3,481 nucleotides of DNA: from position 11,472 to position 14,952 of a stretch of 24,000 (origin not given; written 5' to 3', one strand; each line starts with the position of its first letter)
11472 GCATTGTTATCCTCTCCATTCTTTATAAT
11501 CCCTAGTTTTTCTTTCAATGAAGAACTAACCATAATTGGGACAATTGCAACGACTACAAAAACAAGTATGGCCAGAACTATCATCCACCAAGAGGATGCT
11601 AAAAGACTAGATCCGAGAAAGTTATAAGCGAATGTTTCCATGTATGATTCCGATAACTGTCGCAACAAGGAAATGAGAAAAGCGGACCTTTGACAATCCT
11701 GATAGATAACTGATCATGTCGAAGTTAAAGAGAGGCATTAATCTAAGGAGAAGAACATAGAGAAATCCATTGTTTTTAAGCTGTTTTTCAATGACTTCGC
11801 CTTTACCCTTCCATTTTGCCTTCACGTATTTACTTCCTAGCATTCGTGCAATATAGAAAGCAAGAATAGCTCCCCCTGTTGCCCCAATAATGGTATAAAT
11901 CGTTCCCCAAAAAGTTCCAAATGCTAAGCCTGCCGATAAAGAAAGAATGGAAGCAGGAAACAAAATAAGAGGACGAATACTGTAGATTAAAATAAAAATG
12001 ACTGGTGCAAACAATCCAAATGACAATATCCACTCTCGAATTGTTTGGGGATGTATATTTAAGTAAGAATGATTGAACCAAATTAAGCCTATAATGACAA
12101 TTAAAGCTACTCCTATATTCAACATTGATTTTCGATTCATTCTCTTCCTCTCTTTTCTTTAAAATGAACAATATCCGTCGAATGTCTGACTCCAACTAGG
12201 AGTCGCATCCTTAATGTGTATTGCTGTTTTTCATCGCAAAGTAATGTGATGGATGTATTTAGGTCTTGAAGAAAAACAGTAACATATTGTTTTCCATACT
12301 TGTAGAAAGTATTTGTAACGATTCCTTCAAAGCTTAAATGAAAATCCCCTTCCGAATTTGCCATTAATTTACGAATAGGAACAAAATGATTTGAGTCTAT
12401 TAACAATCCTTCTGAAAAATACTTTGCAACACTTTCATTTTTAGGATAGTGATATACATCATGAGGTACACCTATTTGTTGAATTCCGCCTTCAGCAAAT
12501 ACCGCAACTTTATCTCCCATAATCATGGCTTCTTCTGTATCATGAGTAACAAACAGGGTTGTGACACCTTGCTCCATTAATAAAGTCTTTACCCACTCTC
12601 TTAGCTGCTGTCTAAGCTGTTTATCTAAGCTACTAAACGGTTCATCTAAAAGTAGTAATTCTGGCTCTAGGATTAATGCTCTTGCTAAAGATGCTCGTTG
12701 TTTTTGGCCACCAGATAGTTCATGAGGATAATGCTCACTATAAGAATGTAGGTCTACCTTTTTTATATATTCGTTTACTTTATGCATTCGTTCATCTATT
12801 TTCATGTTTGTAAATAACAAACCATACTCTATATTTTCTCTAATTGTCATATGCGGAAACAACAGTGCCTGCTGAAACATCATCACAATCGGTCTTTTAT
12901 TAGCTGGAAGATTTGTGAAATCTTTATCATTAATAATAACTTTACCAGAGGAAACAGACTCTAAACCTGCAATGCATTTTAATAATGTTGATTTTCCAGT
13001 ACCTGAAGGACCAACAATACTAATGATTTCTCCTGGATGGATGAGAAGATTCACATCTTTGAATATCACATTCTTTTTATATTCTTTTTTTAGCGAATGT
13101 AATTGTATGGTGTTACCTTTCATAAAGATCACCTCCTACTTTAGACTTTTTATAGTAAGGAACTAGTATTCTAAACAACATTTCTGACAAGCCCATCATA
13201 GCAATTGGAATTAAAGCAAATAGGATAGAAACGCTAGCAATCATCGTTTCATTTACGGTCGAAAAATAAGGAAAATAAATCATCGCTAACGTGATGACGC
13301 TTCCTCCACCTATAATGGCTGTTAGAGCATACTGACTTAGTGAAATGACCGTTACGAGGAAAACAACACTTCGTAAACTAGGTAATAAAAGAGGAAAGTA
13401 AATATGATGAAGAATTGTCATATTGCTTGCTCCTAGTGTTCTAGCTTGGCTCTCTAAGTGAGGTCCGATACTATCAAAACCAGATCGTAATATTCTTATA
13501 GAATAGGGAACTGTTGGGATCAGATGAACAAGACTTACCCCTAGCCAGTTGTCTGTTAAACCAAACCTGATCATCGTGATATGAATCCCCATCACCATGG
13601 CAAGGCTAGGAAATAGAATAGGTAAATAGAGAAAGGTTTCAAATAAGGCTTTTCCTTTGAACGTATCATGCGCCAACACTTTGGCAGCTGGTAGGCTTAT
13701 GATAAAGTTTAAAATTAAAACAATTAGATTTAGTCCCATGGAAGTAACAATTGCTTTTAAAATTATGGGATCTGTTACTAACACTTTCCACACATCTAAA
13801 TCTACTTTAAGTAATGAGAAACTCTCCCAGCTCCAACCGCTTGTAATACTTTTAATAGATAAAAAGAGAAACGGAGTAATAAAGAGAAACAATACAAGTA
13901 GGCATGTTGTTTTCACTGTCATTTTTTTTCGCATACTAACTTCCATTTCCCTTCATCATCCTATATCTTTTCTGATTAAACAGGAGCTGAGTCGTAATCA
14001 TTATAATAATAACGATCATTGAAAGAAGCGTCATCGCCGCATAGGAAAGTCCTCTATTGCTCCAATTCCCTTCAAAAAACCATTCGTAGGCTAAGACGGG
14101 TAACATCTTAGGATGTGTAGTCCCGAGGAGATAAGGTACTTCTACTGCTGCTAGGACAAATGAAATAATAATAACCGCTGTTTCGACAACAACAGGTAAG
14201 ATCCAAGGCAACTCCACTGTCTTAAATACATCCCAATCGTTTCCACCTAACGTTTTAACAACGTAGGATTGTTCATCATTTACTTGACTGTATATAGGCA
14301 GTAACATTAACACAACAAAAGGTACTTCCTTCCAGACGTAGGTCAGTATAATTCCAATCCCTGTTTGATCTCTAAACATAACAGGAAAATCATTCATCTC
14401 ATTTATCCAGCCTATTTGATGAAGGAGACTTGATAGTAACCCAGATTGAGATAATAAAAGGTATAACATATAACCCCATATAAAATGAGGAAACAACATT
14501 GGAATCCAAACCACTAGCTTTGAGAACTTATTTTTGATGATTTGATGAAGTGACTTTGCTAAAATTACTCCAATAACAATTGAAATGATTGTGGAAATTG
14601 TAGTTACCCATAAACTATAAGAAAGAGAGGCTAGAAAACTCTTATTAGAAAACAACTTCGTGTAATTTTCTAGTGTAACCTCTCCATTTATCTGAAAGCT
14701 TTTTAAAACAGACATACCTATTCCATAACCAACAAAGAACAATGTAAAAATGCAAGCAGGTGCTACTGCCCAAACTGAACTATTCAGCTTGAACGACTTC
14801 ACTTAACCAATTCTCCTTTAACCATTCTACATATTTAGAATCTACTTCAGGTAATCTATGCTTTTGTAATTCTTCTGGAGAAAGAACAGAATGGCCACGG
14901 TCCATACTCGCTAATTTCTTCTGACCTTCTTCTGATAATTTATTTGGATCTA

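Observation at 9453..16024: Seven-gene translationally coupled operon: YnjB-type ABC importer + TVP38/DedA-like + CDP-alcohol phosphatidyltransferase + flavoprotein disulfide reductase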

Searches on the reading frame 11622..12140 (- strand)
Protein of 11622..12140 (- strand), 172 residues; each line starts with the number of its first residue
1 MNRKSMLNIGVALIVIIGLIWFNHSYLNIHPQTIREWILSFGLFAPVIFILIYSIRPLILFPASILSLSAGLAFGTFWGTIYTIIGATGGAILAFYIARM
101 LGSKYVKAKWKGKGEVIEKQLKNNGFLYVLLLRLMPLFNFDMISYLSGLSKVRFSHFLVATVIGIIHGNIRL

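Call 5: search_protein_families(library=pfam, proteins=[window:11622-12140:-])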
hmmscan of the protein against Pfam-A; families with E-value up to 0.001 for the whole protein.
window:11622-12140:- (172 aa): 1 family
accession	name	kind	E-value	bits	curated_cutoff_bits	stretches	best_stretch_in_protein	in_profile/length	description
PF09335.16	VTT_dom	-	3.3e-24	86.1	33.9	1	61-168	1-113/123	VTT domain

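Call 6: search_protein_families(library=ncbifam, proteins=[window:11622-12140:-])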
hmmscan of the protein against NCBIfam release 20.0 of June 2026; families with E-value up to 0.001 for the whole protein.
window:11622-12140:- (172 aa): 0 families

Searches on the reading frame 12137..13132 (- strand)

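Call 5: search_protein_families(library=pfam, proteins=[window:12137-13132:-])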
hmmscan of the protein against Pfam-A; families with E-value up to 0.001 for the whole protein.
window:12137-13132:- (331 aa): 5 families
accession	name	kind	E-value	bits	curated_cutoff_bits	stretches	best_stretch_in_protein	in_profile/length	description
PF00005.33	ABC_tran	-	1.1e-36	126.9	25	1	24-166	1-136/137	ABC transporter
PF13304.12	AAA_21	-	1.1e-09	39.3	27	1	133-200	232-301/304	AAA domain, putative AbiEii toxin, Type IV TA system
PF02463.25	SMC_N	-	4.5e-05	23.4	40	1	26-212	17-212/220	RecF/RecN/SMC N terminal domain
PF13555.12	AAA_29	-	0.00078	19.6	27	0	24-52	12-40/61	P-loop containing region of AAA domain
PF06745.19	ATPase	-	0.00079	19.3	26.6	0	170-216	137-183/231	KaiC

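Call 6: search_protein_families(library=ncbifam, proteins=[window:12137-13132:-])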
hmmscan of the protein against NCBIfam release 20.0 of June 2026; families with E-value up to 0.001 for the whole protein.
window:12137-13132:- (331 aa): 189 families (the best 25 are shown)
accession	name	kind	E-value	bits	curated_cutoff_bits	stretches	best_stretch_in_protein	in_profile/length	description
TIGR03265.1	PhnT2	equivalog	1e-81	274.9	457.7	1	8-243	4-239/353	putative 2-aminoethylphosphonate ABC transporter ATP-binding protein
NF006987.0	PRK09452.1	equivalog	3.1e-79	266.4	482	1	7-250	16-259/378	spermidine/putrescine ABC transporter ATP-binding protein PotA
NF043075.1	MMSYN1_0197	equivalog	2.9e-78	263.2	550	1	7-248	1-242/341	spermidine/putrescine ABC transporter ATP-binding protein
TIGR01187.1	potA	subfamily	8.4e-74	248.5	355.6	1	39-241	1-203/325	polyamine ABC transporter ATP-binding protein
NF008653.0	PRK11650.1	subfamily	1.8e-73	247.6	432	1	8-239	3-235/357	sn-glycerol-3-phosphate ABC transporter ATP-binding protein UgpC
TIGR00968.1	3a0106s01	subfamily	2.3e-73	246.6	342.75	1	9-239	1-231/237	sulfate ABC transporter ATP-binding protein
NF040933.2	ABC_arch_GlcV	equivalog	1.9e-69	234.2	450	1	8-246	2-249/357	glucose ABC transporter ATP-binding protein GlcV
NF008513.0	PRK11432.1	equivalog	3.1e-69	233.5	496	1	5-248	3-246/351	ferric ABC transporter ATP-binding protein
NF040840.2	tungstate_WtpC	equivalog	1.7e-67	228.1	440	1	9-241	2-233/347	tungstate ABC transporter ATP-binding protein WtpC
NF008233.0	PRK11000.1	equivalog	2.5e-67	227.3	568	1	8-239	3-234/369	maltose/maltodextrin ABC transporter ATP-binding protein MalK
TIGR03258.1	PhnT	equivalog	4.7e-67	226.5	499.15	1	8-249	8-250/359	2-aminoethylphosphonate ABC transport system ATP-binding subunit PhnT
NF008105.0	PRK10851.1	equivalog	5.8e-67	225.9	502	1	9-241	3-239/362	sulfate/thiosulfate ABC transporter ATP-binding protein CysA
NF008621.0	PRK11607.1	equivalog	3.5e-65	220.2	613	1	10-239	21-250/377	putrescine ABC transporter ATP-binding subunit PotG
TIGR01186.1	proV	subfamily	7.5e-65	219.4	326.6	1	23-259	8-250/363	betaine/proline/choline family ABC transporter ATP-binding protein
TIGR01277.1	thiQ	equivalog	7.8e-55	185.8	245.05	1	11-220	3-210/213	thiamine ABC transporter ATP-binding protein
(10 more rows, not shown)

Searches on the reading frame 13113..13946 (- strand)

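Call 5: search_protein_families(library=pfam, proteins=[window:13113-13946:-])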
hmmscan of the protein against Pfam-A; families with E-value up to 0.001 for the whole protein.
window:13113-13946:- (277 aa): 1 family
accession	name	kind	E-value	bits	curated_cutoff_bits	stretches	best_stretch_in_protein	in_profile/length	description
PF00528.27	BPD_transp_1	-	5.4e-10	39.7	26.4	1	96-253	14-174/184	Binding-protein-dependent transport system inner membrane component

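Call 6: search_protein_families(library=ncbifam, proteins=[window:13113-13946:-])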
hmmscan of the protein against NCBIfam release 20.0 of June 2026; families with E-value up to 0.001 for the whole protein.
window:13113-13946:- (277 aa): 19 families
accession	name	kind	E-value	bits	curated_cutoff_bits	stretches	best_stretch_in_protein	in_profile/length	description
TIGR01581.1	Mo_ABC_porter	hypoth_equivalog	1.1e-17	64.3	210.3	1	53-247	11-219/225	ABC transporter permease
NF040839.1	tungstate_WtpB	equivalog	4.6e-16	59.2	340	1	46-250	26-240/251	tungstate ABC transporter permease WtpB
TIGR00969.1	3a0106s02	subfamily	1.9e-13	50.5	240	1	7-222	16-234/272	sulfate ABC transporter permease subunit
NF006939.0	PRK09421.1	equivalog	4.6e-13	49.1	262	1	62-260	8-223/230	molybdate ABC transporter permease subunit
NF007047.0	PRK09500.1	equivalog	1e-12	48.2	326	1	11-257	8-251/257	spermidine/putrescine ABC transporter permease PotC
TIGR02141.1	modB_ABC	equivalog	1.3e-12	47.8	182.6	1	69-253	3-204/208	molybdate ABC transporter permease subunit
TIGR02139.1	permease_CysT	equivalog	6.3e-11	42.4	246.1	1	8-216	6-214/265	sulfate ABC transporter permease subunit CysT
NF008208.0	PRK10971.1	equivalog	8.7e-10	38.5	415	1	51-217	46-223/277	sulfate/thiosulfate ABC transporter permease CysT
TIGR03255.1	PhnV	equivalog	1.1e-08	35.1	358.7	1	9-251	16-259/270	2-aminoethylphosphonate ABC transport system, membrane component PhnV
NF011624.0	PRK15050.1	equivalog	1.1e-08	34.6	247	1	9-253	26-277/297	2-aminoethylphosphonate ABC transporter permease subunit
TIGR02140.1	permease_CysW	equivalog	1.4e-07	31.2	329.1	1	47-252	30-250/261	sulfate ABC transporter permease subunit CysW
TIGR03262.1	PhnU2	equivalog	1.8e-07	30.2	593.25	1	15-250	10-248/546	putative 2-aminoethylphosphonate ABC transporter permease subunit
NF007044.0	PRK09497.1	equivalog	3.5e-07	30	348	1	117-250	135-266/285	spermidine/putrescine ABC transporter permease PotB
NF043074.1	MMSYN1_0196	equivalog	4.3e-07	29.5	350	1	15-258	18-263/277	spermidine/putrescine ABC transporter permease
NF007889.0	PRK10592.1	equivalog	1.1e-05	25.2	476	1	13-248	13-251/281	putrescine ABC transporter permease PotI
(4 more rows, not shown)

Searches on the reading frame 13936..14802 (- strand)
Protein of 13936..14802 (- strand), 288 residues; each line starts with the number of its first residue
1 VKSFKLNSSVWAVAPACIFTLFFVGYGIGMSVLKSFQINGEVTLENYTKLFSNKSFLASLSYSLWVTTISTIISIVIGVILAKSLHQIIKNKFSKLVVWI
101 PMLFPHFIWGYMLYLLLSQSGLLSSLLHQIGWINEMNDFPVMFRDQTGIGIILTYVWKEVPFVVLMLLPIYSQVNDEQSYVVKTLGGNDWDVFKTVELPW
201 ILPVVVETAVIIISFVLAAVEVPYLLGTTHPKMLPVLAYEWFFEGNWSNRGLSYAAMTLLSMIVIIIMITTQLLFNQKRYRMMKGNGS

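Call 5: search_protein_families(library=pfam, proteins=[window:13936-14802:-])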
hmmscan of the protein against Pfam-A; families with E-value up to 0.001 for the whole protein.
window:13936-14802:- (288 aa): 1 family
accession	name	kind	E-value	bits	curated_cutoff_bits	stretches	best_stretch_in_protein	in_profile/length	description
PF00528.27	BPD_transp_1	-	1.7e-13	51.2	26.4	1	75-278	2-181/184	Binding-protein-dependent transport system inner membrane component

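Call 6: search_protein_families(library=ncbifam, proteins=[window:13936-14802:-])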
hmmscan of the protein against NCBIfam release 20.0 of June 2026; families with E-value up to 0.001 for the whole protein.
window:13936-14802:- (288 aa): 27 families (the best 25 are shown)
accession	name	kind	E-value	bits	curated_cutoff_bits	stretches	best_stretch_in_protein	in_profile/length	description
NF011624.0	PRK15050.1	equivalog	1.4e-20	73.6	247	1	5-284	21-291/297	2-aminoethylphosphonate ABC transporter permease subunit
NF040839.1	tungstate_WtpB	equivalog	5.8e-17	62.2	340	1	43-270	29-241/251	tungstate ABC transporter permease WtpB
TIGR02141.1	modB_ABC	equivalog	1e-15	57.9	182.6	1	63-268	3-202/208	molybdate ABC transporter permease subunit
NF043074.1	MMSYN1_0196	equivalog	6.4e-14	51.9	350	1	41-279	48-267/277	spermidine/putrescine ABC transporter permease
TIGR03262.1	PhnU2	equivalog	9.5e-14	50.9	593.25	1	21-261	15-245/546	putative 2-aminoethylphosphonate ABC transporter permease subunit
TIGR01581.1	Mo_ABC_porter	hypoth_equivalog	3.4e-13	49.6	210.3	1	48-245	11-203/225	ABC transporter permease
NF007044.0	PRK09497.1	equivalog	3.7e-13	49.6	348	1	38-278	44-281/285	spermidine/putrescine ABC transporter permease PotB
TIGR03226.1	PhnU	equivalog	5.3e-13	49.1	283.45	1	10-265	44-292/311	2-aminoethylphosphonate ABC transporter permease subunit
TIGR00969.1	3a0106s02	subfamily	9.9e-13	48.2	240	1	17-271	24-266/272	sulfate ABC transporter permease subunit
TIGR02139.1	permease_CysT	equivalog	1.9e-12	47.3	246.1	1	21-212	13-196/265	sulfate ABC transporter permease subunit CysT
TIGR02140.1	permease_CysW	equivalog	2.9e-11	43.3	329.1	1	22-276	11-257/261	sulfate ABC transporter permease subunit CysW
NF043073.1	MMSYN1_0195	equivalog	3e-10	38.9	1250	1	41-95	40-94/1021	spermidine/putrescine ABC transporter permease/substrate-binding protein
NF006939.0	PRK09421.1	equivalog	4.4e-10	39.3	262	1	57-212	9-157/230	molybdate ABC transporter permease subunit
NF006951.0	PRK09433.1-2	equivalog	5.1e-10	38.6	788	1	33-227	29-218/535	thiamine/thiamine pyrophosphate ABC transporter permease ThiP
NF006953.0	PRK09433.1-4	equivalog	1e-09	37.8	970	1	45-228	41-219/536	thiamine/thiamine pyrophosphate ABC transporter permease ThiP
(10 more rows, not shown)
